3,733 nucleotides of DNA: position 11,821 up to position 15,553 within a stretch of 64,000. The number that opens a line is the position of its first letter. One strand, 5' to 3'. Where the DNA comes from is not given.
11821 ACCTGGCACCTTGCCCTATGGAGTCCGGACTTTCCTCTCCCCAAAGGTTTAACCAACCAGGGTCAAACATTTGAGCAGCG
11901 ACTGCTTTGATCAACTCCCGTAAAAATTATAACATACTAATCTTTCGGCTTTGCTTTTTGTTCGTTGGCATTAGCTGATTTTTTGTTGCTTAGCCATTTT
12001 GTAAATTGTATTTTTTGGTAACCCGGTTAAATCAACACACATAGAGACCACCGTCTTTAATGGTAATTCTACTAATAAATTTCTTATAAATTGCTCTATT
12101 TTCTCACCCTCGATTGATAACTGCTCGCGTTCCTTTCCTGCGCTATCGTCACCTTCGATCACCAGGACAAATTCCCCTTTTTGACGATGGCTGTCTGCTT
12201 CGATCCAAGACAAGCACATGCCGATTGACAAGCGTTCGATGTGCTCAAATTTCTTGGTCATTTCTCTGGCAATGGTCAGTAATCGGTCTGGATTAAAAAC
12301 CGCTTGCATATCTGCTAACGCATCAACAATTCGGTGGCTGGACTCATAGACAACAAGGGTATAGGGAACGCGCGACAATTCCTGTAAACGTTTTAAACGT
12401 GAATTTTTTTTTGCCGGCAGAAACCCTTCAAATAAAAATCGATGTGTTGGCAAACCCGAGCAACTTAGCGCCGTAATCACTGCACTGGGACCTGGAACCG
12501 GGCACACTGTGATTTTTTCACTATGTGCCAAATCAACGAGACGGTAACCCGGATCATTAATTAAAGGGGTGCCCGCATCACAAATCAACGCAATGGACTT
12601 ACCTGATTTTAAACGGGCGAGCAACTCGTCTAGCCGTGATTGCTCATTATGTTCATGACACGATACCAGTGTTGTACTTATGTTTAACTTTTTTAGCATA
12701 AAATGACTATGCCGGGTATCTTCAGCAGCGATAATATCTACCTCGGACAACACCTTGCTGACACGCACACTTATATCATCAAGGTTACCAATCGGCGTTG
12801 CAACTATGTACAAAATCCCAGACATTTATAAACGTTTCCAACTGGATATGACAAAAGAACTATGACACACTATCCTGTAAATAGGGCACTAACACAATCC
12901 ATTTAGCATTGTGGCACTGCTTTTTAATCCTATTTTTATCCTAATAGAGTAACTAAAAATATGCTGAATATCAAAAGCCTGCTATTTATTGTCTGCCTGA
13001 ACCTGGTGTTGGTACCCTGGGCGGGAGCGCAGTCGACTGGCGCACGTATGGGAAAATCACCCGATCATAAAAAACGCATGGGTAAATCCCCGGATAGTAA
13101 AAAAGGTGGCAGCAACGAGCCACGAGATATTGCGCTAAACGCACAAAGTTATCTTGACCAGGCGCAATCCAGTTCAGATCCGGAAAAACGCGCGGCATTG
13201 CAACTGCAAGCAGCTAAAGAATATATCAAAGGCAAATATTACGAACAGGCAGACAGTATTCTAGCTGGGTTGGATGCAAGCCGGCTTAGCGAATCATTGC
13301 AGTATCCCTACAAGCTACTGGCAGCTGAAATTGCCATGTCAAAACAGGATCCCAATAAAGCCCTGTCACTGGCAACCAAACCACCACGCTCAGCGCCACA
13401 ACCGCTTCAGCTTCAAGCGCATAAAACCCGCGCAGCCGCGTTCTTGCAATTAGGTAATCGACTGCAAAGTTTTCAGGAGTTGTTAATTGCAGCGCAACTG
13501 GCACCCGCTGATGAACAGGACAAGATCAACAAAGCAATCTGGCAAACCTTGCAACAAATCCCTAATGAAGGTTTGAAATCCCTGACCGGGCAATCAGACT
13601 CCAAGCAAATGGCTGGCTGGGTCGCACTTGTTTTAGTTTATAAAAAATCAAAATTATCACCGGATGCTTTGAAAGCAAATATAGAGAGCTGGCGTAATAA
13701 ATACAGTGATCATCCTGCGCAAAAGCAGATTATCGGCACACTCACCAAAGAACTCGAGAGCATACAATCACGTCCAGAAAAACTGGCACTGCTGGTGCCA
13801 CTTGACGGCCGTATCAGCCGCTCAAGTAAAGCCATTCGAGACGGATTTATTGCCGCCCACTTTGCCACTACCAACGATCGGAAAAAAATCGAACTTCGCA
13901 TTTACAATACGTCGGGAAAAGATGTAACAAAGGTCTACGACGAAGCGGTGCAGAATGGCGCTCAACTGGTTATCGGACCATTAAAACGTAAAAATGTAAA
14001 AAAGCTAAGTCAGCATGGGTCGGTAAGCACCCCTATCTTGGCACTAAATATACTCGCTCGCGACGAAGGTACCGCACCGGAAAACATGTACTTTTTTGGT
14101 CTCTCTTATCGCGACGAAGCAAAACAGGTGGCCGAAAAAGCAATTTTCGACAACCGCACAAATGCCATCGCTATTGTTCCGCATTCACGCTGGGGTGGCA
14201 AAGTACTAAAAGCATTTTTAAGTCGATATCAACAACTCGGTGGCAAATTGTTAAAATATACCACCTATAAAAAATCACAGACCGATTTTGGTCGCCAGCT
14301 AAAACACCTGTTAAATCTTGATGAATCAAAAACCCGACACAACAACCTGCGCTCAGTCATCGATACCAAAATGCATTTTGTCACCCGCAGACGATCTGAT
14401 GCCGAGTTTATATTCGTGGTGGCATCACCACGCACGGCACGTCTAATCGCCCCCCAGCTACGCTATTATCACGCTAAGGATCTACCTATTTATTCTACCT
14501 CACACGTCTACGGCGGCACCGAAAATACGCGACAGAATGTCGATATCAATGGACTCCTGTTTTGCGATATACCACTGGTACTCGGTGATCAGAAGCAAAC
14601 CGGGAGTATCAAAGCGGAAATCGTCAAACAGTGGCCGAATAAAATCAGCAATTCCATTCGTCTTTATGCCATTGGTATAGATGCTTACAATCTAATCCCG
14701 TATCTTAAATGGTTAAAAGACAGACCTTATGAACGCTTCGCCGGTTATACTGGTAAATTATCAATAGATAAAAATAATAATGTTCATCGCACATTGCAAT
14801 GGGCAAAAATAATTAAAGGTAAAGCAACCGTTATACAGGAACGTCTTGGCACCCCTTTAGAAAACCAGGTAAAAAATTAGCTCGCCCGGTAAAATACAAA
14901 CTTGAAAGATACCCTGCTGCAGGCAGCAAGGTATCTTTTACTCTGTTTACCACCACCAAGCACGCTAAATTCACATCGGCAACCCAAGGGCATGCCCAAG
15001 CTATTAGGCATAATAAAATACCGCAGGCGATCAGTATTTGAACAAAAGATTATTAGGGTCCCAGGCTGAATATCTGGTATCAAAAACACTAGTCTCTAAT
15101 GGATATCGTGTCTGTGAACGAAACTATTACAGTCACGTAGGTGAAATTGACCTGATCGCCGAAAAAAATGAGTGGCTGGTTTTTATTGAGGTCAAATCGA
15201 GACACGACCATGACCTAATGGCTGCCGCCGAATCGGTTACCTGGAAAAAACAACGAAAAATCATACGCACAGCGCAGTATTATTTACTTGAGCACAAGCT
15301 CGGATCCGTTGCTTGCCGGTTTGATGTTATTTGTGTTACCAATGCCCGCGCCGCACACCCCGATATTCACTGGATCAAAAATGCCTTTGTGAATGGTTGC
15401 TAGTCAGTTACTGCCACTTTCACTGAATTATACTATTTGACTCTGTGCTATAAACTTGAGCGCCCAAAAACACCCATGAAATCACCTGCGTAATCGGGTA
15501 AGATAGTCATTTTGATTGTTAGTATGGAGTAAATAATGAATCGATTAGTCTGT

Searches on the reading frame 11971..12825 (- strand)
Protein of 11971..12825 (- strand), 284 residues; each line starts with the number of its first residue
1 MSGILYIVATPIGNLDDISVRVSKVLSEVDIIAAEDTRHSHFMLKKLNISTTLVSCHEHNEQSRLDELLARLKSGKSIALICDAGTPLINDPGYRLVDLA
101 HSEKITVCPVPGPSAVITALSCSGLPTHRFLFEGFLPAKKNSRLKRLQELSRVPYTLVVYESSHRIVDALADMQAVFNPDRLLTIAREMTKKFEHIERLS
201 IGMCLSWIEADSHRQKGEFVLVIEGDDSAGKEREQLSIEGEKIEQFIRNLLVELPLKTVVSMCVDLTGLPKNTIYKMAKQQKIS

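Call 10: search_protein_families(library=ncbifam, proteins=[window:11971-12825:-])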
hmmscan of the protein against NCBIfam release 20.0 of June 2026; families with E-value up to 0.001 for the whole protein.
window:11971-12825:- (284 aa): 4 families
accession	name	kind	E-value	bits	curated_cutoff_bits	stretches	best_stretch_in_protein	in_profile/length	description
NF011570.0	PRK14994.1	equivalog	2e-89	299.7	502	1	3-282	12-285/287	16S rRNA (cytidine(1402)-2'-O)-methyltransferase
TIGR00096.1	TIGR00096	equivalog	1.9e-80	270.2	167.9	1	4-279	1-272/275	16S rRNA (cytidine(1402)-2'-O)-methyltransferase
TIGR01466.1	cobJ_cbiH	equivalog_domain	0.00025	20.7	246.35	1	5-127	1-122/239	precorrin-3B C(17)-methyltransferase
TIGR01465.1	cobM_cbiF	equivalog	0.00025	20.4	259.65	0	6-200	2-202/247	precorrin-4 C(11)-methyltransferase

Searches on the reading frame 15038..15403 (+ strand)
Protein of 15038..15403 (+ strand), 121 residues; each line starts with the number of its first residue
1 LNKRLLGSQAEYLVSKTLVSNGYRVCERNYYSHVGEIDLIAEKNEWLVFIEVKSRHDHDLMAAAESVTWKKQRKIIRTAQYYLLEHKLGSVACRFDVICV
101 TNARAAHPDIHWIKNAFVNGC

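Call 10: search_protein_families(library=ncbifam, proteins=[window:15038-15403:+])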
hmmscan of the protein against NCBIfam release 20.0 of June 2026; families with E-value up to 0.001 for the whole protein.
window:15038-15403:+ (121 aa): 23 families
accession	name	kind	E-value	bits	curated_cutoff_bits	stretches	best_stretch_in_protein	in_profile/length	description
NF009150.0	PRK12497.1-3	equivalog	2.4e-31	108.2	81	1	2-117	4-117/118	YraN family protein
NF009154.0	PRK12497.3-3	equivalog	1.7e-29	102.4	109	1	2-117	8-123/123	YraN family protein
TIGR00252.1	TIGR00252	hypoth_equivalog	6.8e-25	87.4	69.05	1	5-117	8-119/123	YraN family protein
NF011273.0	PRK14680.1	equivalog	9.5e-25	87.1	199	1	4-117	6-118/134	hypothetical protein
NF011268.0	PRK14675.1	equivalog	1.2e-23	83.4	180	1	3-117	9-123/127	hypothetical protein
NF011267.0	PRK14674.1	equivalog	1.4e-23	83.4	232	1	5-101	6-103/133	hypothetical protein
NF009152.0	PRK12497.2-4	equivalog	6.1e-23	81.1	111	1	2-103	6-104/114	YraN family protein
NF009151.0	PRK12497.1-5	equivalog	1.7e-22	80.1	124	1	6-105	16-114/126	YraN family protein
NF011271.0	PRK14678.1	equivalog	4.9e-21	75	172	1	2-116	4-116/120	hypothetical protein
NF011277.0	PRK14684.1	equivalog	3.8e-20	72.1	199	1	6-117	8-116/120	hypothetical protein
NF011275.0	PRK14682.1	equivalog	2e-18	66.8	203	1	6-118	6-115/117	hypothetical protein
NF011270.0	PRK14677.1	equivalog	2.5e-18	66.4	124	1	9-109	6-103/108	hypothetical protein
NF011274.0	PRK14681.1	equivalog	4.4e-18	65.6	207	1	3-117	42-158/158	hypothetical protein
NF011280.0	PRK14688.1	equivalog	6.8e-18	64.8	230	1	4-117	6-118/121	hypothetical protein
NF011279.0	PRK14687.1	equivalog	1.3e-16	60.9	212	1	4-103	30-135/173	hypothetical protein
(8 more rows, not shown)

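Call 11: search_protein_families(library=pfam, proteins=[window:15038-15403:+])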
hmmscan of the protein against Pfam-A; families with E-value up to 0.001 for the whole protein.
window:15038-15403:+ (121 aa): 2 families
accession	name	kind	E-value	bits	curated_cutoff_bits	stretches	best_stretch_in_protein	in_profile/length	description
PF02021.23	UPF0102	-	1.9e-27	95.9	23.6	1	10-100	1-80/80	Uncharacterised protein family UPF0102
PF01939.22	NucS_C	-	7.1e-05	23.2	24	1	16-56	13-54/124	Endonuclease NucS C-terminal domain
